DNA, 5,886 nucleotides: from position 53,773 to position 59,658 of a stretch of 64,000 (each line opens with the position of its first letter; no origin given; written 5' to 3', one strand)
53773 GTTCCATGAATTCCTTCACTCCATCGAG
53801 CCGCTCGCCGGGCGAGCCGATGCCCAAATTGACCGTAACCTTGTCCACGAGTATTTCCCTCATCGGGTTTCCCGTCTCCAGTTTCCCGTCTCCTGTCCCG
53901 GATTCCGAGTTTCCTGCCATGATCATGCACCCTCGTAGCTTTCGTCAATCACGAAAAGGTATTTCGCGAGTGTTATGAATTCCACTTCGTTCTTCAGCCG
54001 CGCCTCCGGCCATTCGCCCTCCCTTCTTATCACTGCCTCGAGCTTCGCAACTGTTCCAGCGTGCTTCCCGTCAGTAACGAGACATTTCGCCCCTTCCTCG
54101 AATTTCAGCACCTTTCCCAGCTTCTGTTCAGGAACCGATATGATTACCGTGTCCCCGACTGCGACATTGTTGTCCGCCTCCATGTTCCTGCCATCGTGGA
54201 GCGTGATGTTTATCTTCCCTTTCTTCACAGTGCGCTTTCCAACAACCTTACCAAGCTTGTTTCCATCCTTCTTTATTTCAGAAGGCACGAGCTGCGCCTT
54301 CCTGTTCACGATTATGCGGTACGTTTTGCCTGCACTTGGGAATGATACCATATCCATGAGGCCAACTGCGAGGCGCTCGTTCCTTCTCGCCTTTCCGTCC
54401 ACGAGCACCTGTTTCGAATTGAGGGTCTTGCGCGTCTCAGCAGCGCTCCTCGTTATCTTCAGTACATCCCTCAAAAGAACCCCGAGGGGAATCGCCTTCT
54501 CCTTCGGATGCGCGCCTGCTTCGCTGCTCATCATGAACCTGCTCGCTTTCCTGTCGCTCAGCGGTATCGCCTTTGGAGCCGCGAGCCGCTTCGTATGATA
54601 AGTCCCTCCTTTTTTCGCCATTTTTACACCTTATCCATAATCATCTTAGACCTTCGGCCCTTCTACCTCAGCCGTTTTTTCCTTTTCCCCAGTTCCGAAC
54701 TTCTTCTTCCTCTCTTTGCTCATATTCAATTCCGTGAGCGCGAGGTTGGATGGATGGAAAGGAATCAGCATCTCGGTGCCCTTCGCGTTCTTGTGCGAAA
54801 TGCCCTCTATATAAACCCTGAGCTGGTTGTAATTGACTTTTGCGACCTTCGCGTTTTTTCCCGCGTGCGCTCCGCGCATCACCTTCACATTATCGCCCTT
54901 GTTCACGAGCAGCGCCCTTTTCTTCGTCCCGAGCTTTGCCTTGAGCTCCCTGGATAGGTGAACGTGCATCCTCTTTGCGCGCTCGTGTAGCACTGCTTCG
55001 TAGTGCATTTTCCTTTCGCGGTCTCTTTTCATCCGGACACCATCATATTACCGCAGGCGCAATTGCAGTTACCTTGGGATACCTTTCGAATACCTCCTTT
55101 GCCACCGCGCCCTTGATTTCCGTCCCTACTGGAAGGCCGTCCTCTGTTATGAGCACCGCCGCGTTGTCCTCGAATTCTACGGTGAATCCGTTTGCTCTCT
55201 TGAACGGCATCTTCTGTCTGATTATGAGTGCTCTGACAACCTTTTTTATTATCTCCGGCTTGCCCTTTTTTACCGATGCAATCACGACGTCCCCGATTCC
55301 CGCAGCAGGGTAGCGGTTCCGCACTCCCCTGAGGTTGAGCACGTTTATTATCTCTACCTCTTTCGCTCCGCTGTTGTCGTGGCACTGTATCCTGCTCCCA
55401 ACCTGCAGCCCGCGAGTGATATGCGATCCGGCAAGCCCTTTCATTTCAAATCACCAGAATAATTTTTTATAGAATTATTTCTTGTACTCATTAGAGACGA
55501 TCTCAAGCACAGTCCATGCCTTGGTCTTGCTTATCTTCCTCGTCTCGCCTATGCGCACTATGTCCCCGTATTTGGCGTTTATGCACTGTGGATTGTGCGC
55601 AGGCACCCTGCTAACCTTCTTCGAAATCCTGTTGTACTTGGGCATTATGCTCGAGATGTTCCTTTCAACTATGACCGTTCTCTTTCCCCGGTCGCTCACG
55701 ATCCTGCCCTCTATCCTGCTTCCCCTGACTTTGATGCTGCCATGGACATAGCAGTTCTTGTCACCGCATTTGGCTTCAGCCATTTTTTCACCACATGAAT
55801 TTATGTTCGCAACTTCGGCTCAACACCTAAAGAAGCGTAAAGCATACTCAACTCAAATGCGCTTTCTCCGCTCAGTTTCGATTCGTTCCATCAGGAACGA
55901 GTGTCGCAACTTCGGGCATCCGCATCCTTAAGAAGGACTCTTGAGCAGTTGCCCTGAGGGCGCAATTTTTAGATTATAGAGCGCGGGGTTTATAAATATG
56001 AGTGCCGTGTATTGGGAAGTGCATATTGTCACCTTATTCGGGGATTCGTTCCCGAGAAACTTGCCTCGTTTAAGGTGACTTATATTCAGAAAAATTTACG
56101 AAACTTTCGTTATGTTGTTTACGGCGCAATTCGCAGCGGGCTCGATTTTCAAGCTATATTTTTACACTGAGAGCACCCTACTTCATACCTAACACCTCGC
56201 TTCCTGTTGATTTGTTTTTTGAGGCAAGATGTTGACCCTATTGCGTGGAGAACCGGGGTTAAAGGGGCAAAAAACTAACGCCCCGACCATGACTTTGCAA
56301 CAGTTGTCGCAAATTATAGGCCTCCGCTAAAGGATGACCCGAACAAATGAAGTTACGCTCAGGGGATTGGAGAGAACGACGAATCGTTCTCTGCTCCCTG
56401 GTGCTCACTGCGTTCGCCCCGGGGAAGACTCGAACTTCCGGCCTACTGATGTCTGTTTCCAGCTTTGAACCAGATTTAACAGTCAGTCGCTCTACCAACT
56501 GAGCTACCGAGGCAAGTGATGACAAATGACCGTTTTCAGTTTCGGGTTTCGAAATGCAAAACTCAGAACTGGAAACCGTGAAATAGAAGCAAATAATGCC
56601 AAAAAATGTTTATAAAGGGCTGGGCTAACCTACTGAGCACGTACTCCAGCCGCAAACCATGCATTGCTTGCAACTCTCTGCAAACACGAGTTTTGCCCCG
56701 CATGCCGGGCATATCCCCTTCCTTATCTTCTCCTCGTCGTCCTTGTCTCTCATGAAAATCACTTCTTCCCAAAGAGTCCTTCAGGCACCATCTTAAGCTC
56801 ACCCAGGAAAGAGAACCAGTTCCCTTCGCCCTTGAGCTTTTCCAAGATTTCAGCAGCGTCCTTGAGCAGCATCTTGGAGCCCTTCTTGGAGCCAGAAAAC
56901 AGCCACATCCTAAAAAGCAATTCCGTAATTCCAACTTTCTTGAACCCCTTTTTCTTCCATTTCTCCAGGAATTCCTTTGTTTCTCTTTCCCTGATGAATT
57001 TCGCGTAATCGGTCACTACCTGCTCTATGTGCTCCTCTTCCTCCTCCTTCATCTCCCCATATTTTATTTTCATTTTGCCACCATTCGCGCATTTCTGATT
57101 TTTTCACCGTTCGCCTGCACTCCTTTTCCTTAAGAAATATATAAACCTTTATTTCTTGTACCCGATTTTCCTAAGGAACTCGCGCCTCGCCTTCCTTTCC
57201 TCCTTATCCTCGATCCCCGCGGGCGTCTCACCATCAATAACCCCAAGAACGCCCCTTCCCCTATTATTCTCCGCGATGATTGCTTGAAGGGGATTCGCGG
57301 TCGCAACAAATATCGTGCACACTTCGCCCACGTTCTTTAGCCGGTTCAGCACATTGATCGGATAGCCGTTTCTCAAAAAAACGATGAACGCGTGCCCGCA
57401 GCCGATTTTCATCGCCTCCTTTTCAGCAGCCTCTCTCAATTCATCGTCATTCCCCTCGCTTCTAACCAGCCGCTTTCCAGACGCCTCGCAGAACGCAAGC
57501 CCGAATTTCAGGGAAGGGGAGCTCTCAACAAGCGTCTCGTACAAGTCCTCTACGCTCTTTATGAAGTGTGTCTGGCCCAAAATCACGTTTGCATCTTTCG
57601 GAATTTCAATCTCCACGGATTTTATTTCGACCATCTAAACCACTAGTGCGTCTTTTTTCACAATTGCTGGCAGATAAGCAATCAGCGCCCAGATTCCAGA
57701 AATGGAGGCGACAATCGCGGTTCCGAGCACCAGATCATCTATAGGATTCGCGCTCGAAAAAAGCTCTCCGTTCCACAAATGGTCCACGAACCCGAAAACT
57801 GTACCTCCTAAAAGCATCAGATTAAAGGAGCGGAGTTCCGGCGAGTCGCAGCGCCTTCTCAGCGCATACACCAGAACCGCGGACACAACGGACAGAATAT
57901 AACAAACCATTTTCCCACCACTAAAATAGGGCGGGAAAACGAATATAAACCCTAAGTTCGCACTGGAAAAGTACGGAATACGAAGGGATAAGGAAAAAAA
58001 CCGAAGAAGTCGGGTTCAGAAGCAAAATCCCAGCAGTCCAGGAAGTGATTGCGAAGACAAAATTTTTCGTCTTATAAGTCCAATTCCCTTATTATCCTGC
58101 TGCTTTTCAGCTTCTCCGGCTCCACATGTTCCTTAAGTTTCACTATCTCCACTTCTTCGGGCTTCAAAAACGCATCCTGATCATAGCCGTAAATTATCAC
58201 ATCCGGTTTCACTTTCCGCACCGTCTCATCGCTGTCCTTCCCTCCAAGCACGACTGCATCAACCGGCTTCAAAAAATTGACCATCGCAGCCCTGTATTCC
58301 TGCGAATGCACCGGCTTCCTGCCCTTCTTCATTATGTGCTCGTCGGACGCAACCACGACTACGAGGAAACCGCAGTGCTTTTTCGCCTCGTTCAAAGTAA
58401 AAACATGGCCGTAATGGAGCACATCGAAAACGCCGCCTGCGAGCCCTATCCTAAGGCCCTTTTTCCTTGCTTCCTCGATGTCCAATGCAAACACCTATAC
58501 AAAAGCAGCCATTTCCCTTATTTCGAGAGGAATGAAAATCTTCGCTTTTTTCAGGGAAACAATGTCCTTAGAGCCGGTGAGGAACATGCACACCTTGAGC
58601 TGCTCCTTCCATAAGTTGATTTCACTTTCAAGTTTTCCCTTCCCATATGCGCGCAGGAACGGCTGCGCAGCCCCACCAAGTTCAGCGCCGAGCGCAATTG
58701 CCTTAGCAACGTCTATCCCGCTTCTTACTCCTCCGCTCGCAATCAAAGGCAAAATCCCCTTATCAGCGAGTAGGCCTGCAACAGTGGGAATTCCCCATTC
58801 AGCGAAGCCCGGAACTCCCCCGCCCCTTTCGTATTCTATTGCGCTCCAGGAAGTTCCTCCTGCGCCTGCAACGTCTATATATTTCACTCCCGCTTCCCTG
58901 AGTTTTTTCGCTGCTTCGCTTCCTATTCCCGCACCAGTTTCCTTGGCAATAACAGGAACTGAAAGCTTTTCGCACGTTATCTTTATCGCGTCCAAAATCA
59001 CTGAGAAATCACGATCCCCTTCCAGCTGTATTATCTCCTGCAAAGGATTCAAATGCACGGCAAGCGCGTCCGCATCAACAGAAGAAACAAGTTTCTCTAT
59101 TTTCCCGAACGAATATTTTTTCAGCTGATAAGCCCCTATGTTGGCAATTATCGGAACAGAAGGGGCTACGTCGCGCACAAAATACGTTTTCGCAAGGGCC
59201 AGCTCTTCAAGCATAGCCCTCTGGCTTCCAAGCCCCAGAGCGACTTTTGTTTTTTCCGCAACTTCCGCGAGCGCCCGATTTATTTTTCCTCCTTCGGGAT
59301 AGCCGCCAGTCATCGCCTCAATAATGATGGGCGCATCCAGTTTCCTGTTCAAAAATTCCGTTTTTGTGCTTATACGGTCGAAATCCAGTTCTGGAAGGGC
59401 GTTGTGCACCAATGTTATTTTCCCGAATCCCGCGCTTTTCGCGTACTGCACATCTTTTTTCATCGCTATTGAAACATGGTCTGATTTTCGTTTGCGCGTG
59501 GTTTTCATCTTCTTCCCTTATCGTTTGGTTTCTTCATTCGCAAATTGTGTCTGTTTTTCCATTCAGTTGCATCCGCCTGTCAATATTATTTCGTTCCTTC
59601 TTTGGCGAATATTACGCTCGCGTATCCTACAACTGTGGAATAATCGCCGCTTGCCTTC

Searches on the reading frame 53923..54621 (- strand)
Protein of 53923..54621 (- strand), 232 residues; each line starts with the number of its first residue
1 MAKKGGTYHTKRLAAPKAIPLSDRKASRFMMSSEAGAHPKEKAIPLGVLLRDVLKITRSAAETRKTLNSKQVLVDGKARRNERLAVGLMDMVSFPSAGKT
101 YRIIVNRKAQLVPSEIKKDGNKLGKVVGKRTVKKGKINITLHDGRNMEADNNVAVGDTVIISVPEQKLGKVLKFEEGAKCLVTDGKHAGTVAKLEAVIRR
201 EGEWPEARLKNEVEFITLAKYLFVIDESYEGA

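Call 31: search_protein_families(library=pfam, proteins=[window:53923-54621:-], max_evalue=0.001)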
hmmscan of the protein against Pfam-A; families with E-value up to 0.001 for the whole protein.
window:53923-54621:- (232 aa): 2 families
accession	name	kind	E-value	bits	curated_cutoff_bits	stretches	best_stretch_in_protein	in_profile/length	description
PF00900.26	Ribosomal_S4e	-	2.3e-19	69.4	25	1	98-167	2-74/75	Ribosomal family S4e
PF08071.17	RS4NT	-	0.00024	21.5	27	1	4-41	1-37/37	RS4NT (NUC023) domain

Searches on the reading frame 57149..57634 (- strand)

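Call 66: search_protein_families(library=pfam, proteins=[window:57149-57634:-], max_evalue=0.01)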
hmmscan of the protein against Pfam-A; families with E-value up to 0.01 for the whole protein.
window:57149-57634:- (161 aa): 1 family
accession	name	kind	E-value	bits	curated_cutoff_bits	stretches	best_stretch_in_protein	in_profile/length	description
PF04008.19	Adenosine_kin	-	2.4e-73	245.4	25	1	7-160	1-154/154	Adenosine specific kinase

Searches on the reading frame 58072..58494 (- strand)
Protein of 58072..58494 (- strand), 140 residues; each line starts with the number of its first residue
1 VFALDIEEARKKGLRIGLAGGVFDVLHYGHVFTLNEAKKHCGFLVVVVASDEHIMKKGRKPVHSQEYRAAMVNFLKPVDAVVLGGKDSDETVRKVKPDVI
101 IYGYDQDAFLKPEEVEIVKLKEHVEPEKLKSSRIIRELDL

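Call 66: search_protein_families(library=pfam, proteins=[window:58072-58494:-], max_evalue=0.01)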
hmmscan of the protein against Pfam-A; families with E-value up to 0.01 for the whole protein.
window:58072-58494:- (140 aa): 1 family
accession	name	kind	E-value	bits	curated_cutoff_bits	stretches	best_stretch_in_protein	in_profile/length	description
PF01467.32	CTP_transf_like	-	3.1e-16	60.2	21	1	18-121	1-104/133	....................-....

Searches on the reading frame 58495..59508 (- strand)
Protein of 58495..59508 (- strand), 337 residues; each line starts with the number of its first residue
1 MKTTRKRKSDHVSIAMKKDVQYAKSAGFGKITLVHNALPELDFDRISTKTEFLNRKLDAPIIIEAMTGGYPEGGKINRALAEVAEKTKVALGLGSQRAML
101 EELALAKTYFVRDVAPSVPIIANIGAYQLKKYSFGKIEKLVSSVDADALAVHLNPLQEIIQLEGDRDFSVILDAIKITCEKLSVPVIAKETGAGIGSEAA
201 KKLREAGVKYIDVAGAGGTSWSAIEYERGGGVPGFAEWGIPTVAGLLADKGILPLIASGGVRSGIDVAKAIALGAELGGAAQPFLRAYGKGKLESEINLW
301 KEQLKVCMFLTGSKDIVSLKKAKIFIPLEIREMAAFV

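Call 31: search_protein_families(library=pfam, proteins=[window:58495-59508:-], max_evalue=0.001)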
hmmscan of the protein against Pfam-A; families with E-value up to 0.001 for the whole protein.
window:58495-59508:- (337 aa): 3 families
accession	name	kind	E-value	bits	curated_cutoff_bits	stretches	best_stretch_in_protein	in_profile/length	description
PF01070.24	FMN_dh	-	2.7e-17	63.3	24.9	1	172-322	207-346/350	FMN-dependent dehydrogenase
PF00478.31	IMPDH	-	4.7e-08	32.8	25.6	1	172-276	133-231/345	IMP dehydrogenase / GMP reductase domain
PF01645.23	Glu_synthase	-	4.9e-07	29.7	20.4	1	185-284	206-307/369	Conserved region in glutamate synthase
